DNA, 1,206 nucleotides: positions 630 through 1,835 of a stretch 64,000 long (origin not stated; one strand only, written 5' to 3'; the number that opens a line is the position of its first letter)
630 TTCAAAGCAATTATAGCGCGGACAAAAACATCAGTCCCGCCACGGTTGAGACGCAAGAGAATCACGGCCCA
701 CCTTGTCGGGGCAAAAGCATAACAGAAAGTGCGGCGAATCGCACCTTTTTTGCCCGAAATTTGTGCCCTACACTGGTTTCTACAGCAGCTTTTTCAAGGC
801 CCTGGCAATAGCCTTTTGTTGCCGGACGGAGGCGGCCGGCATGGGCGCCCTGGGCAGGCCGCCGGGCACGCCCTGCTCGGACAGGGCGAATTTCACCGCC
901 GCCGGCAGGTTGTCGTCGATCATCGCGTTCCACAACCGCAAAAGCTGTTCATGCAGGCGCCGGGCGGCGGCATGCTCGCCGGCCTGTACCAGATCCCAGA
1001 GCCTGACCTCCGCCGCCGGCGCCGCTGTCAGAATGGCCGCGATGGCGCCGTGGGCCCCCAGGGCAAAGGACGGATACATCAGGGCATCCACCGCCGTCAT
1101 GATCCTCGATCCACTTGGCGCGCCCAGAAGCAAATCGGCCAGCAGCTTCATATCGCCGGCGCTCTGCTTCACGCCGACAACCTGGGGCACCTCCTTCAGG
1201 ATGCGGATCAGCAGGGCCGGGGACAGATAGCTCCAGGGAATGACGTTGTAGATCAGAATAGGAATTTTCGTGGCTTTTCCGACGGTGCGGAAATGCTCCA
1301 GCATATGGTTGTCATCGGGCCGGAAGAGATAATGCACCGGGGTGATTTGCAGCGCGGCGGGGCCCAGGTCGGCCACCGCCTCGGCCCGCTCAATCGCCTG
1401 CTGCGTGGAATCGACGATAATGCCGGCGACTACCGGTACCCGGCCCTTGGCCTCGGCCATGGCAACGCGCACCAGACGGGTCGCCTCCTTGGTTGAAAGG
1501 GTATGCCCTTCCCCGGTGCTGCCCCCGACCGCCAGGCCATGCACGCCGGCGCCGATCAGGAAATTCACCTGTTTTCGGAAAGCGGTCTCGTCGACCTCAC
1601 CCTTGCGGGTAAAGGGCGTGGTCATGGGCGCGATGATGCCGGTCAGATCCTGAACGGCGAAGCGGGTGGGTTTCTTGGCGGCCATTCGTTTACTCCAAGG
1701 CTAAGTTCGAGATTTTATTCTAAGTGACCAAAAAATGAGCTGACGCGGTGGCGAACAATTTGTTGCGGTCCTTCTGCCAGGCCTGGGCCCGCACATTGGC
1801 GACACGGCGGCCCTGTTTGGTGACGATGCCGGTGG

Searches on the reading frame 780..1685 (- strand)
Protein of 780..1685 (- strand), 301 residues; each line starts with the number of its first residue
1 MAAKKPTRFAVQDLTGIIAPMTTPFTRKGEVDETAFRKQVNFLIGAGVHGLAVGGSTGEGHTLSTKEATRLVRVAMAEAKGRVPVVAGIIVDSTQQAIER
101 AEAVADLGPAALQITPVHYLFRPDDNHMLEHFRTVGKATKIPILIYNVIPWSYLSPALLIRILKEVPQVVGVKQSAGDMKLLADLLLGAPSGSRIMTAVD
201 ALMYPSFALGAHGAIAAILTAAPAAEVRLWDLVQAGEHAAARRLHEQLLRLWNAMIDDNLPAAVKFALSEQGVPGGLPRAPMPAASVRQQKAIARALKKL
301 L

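Call 89: find_encoding_contigs(protein=window:780-1685:-, flank=10000, max_places=3)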
Protein window:780-1685:- (301 aa): 23 contigs read that carry it; 3 places shown.
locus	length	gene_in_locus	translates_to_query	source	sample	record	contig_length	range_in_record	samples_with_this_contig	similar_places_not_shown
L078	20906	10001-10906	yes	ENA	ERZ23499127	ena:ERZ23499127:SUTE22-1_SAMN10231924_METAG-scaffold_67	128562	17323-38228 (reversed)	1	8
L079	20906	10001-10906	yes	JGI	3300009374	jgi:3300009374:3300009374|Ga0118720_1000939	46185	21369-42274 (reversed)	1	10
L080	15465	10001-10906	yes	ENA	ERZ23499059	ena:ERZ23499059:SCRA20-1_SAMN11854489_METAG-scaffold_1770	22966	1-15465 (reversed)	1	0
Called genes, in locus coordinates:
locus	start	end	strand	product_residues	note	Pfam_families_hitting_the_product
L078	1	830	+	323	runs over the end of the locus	PF00389:2-Hacid_dh, PF02826:2-Hacid_dh_C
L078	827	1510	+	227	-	PF06267:DUF1028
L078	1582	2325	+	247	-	PF06267:DUF1028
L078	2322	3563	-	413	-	PF04389:Peptidase_M28 (faint), PF01546:Peptidase_M20, PF07687:M20_dimer (weak)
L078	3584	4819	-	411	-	PF05977:MFS_3, PF07690:MFS_1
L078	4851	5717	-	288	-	PF08239:SH3_3 (faint), PF18348:SH3_16, PF00877:NLPC_P60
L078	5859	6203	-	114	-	PF01047:MarR, PF12802:MarR_2 (weak)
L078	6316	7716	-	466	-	PF21337:Peptidase_M17_N_1, PF00883:Peptidase_M17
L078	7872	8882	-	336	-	PF16868:NMT1_3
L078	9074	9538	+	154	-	PF13622:4HBT_3 (weak), PF03061:4HBT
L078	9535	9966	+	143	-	PF13622:4HBT_3, PF03061:4HBT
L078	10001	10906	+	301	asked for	PF00701:DHDPS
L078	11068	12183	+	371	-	PF00712:DNA_pol3_beta, PF02767:DNA_pol3_beta_2, PF02768:DNA_pol3_beta_3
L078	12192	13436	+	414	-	PF02463:SMC_N, PF13175:AAA_15 (faint), PF13476:AAA_23, PF13304:AAA_21 (weak)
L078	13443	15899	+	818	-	PF02518:HATPase_c, PF00204:DNA_gyraseB, PF01751:Toprim, PF18053:GyrB_insert, PF00986:DNA_gyraseB_C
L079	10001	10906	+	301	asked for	PF00701:DHDPS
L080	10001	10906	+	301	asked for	PF00701:DHDPS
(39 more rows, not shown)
